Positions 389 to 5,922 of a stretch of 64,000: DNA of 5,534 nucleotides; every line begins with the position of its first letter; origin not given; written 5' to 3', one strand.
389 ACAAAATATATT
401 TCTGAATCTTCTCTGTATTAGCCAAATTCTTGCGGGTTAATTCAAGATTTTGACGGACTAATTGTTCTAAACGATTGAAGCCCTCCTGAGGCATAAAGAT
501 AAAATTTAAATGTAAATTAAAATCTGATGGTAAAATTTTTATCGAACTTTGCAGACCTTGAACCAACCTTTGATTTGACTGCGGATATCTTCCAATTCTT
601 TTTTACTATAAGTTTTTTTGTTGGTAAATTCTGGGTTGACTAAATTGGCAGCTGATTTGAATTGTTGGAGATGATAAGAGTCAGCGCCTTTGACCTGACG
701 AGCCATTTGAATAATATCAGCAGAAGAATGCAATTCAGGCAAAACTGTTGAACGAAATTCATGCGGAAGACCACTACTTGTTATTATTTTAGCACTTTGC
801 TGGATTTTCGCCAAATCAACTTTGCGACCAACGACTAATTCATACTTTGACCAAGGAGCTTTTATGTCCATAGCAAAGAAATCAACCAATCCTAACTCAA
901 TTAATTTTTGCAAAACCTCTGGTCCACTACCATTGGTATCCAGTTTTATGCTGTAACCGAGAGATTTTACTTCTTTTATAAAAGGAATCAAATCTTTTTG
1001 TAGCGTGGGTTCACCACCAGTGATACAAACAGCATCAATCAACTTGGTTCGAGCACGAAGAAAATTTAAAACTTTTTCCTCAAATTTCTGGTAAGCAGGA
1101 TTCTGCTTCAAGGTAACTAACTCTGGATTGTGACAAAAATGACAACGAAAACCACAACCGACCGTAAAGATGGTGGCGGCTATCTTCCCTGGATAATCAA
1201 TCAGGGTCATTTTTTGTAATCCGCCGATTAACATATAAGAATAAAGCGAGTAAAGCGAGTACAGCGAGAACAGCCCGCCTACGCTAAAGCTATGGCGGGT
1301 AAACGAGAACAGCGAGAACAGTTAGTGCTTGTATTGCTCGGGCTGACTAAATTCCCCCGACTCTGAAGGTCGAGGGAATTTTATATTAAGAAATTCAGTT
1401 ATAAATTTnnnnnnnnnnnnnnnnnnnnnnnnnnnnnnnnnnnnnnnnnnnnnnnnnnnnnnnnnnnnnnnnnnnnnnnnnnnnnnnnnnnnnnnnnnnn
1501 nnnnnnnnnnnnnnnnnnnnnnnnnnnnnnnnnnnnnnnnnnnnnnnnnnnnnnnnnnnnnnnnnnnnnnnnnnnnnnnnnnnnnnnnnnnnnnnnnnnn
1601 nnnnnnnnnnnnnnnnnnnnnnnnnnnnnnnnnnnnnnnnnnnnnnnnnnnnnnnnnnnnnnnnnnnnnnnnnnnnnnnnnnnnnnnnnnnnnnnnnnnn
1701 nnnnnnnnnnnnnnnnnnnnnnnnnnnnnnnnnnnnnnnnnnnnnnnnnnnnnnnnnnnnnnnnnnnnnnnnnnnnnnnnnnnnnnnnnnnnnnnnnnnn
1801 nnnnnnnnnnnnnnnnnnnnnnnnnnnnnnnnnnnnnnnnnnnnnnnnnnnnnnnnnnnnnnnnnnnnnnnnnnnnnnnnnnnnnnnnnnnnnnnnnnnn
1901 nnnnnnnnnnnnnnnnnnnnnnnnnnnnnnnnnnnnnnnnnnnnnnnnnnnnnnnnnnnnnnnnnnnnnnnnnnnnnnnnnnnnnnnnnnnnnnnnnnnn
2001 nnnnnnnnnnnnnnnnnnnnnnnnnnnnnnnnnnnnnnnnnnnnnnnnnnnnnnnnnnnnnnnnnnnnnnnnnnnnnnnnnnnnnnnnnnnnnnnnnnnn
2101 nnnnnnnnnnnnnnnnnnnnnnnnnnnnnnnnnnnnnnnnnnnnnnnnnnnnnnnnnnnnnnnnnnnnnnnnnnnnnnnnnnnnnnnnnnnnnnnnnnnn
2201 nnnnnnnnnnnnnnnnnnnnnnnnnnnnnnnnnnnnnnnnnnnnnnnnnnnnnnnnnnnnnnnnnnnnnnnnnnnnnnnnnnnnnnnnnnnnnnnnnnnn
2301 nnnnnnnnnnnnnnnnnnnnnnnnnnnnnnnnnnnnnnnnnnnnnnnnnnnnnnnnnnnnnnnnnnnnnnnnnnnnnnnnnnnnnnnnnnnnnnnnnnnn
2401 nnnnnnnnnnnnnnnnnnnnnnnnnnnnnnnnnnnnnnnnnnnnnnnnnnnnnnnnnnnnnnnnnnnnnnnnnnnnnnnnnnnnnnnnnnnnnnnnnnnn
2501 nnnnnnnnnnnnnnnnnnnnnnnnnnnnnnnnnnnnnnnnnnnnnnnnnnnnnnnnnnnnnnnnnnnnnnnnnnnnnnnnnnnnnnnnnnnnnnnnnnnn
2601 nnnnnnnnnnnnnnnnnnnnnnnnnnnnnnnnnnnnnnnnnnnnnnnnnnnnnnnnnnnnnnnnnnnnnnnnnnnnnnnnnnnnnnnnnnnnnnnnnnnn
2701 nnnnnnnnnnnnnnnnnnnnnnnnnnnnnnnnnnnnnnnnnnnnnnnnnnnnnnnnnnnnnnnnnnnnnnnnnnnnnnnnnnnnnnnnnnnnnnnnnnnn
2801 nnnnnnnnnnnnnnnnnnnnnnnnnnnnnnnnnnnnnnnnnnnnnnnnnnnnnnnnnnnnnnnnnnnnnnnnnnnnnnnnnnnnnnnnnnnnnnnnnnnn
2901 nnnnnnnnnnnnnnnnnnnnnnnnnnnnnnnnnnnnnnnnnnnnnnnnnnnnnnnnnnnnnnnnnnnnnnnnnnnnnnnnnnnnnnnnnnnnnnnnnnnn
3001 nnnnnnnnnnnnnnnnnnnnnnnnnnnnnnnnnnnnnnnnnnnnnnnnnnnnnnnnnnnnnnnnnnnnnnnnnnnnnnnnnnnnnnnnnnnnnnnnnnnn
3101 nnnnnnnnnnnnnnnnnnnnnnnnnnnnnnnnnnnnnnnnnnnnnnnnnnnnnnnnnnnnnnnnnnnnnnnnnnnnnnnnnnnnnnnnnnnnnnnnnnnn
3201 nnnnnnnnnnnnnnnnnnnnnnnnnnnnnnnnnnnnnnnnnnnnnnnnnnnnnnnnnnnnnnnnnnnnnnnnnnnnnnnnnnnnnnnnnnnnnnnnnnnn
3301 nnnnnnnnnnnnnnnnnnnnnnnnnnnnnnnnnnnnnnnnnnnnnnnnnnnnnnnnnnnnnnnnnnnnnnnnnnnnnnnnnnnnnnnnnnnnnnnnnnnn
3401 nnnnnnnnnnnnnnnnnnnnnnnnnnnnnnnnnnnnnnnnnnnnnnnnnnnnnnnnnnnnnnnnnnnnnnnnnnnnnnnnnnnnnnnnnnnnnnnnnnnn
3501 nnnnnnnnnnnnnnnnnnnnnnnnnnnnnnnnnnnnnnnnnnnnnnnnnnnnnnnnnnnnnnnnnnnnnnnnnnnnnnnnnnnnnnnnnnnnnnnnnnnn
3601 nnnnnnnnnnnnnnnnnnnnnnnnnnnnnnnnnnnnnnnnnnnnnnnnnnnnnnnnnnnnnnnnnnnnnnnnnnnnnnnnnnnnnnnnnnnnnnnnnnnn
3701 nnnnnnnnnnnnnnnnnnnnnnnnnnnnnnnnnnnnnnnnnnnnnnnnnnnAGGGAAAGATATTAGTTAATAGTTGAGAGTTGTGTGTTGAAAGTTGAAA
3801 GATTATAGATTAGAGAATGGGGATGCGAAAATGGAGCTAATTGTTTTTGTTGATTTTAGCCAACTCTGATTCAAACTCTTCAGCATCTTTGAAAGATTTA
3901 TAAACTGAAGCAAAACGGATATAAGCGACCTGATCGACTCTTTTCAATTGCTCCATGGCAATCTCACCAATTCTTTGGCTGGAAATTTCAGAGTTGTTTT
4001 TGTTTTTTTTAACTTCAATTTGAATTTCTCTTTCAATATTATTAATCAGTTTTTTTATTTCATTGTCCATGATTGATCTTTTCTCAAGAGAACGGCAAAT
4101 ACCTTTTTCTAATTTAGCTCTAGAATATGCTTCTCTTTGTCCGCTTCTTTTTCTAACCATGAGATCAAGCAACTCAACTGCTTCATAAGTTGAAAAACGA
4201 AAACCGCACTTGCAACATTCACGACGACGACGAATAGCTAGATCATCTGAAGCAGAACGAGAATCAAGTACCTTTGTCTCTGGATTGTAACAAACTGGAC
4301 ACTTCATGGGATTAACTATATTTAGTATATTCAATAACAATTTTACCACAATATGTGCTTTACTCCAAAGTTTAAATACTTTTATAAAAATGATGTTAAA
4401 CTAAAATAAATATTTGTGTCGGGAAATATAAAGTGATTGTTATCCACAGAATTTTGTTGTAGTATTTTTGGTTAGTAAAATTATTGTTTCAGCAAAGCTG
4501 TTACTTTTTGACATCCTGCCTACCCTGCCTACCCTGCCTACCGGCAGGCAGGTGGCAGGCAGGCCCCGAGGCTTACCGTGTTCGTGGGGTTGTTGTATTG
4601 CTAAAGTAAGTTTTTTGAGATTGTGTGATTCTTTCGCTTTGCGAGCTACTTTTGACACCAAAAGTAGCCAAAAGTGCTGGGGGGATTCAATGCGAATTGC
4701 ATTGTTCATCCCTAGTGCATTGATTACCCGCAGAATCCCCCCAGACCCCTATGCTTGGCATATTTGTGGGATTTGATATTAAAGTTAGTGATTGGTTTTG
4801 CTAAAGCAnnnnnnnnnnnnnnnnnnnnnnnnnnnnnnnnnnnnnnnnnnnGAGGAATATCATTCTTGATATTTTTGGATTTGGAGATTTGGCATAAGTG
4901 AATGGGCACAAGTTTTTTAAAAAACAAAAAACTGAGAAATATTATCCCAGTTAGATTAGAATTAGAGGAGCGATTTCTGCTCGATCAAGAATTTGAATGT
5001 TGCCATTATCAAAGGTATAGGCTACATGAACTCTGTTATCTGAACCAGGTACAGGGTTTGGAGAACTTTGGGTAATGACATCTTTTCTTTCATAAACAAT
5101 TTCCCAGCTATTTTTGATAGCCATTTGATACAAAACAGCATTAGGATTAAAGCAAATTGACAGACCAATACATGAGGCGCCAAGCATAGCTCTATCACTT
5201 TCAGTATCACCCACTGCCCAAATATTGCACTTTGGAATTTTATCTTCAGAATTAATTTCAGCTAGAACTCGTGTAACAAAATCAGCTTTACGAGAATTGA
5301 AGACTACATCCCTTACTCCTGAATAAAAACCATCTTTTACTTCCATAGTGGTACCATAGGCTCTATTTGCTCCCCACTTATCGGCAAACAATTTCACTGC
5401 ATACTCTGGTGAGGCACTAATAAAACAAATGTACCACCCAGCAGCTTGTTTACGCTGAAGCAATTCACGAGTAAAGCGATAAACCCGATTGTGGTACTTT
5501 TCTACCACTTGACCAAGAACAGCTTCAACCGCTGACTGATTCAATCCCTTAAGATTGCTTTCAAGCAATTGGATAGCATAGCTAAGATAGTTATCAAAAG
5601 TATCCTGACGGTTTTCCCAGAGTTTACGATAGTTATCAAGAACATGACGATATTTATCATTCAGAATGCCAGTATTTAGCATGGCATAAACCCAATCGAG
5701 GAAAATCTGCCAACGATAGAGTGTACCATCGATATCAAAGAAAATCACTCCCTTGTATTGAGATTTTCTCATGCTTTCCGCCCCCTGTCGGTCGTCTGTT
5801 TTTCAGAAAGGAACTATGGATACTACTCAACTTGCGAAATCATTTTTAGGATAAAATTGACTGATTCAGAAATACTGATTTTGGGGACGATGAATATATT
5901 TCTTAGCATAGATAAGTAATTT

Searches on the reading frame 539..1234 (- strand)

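Call 13: search_protein_families(library=pfam, proteins=[window:539-1234:-], max_evalue=0.001)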
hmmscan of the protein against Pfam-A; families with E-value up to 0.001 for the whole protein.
window:539-1234:- (231 aa): 2 families
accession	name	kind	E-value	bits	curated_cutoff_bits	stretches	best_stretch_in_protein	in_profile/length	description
PF04055.27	Radical_SAM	-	6.1e-22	79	29.5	1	22-167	2-153/166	Radical SAM superfamily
PF13353.11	Fer4_12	-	5.9e-08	33.5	22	1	20-93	8-81/137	4Fe-4S single cluster domain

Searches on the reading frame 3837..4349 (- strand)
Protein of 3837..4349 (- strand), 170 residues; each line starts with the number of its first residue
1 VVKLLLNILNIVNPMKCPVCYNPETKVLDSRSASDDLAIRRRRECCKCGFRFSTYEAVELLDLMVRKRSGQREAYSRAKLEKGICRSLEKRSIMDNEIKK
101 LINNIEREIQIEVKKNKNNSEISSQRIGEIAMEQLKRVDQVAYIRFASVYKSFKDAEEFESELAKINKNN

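Call 13: search_protein_families(library=pfam, proteins=[window:3837-4349:-], max_evalue=0.001)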
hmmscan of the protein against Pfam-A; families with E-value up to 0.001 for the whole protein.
window:3837-4349:- (170 aa): 2 families
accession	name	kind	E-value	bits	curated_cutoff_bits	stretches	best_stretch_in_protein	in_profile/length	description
PF22811.2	Zn_ribbon_NrdR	-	1.5e-18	66.9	27.2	1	15-56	1-42/42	Transcriptional repressor NrdR-like, N-terminal domain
PF03477.21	ATP-cone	-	1.6e-15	57.8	25.8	1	64-155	2-87/88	ATP cone domain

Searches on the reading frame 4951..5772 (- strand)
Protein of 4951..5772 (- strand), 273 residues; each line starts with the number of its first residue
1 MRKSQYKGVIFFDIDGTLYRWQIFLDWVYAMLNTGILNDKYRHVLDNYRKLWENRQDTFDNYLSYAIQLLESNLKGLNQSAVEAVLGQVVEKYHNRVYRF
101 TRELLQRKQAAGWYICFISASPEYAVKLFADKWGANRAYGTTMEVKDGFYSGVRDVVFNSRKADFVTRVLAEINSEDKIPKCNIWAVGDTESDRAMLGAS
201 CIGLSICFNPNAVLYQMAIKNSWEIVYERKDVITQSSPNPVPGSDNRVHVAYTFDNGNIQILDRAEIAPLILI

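Call 13: search_protein_families(library=pfam, proteins=[window:4951-5772:-], max_evalue=0.001)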
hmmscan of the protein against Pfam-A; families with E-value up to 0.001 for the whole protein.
window:4951-5772:- (273 aa): 2 families
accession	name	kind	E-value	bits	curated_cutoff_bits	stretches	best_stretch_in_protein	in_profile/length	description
PF12710.13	HAD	-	1.2e-18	68.7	27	1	10-197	1-188/189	haloacid dehalogenase-like hydrolase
PF00702.32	Hydrolase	-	2.6e-05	25.1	26.4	1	9-198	3-188/191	haloacid dehalogenase-like hydrolase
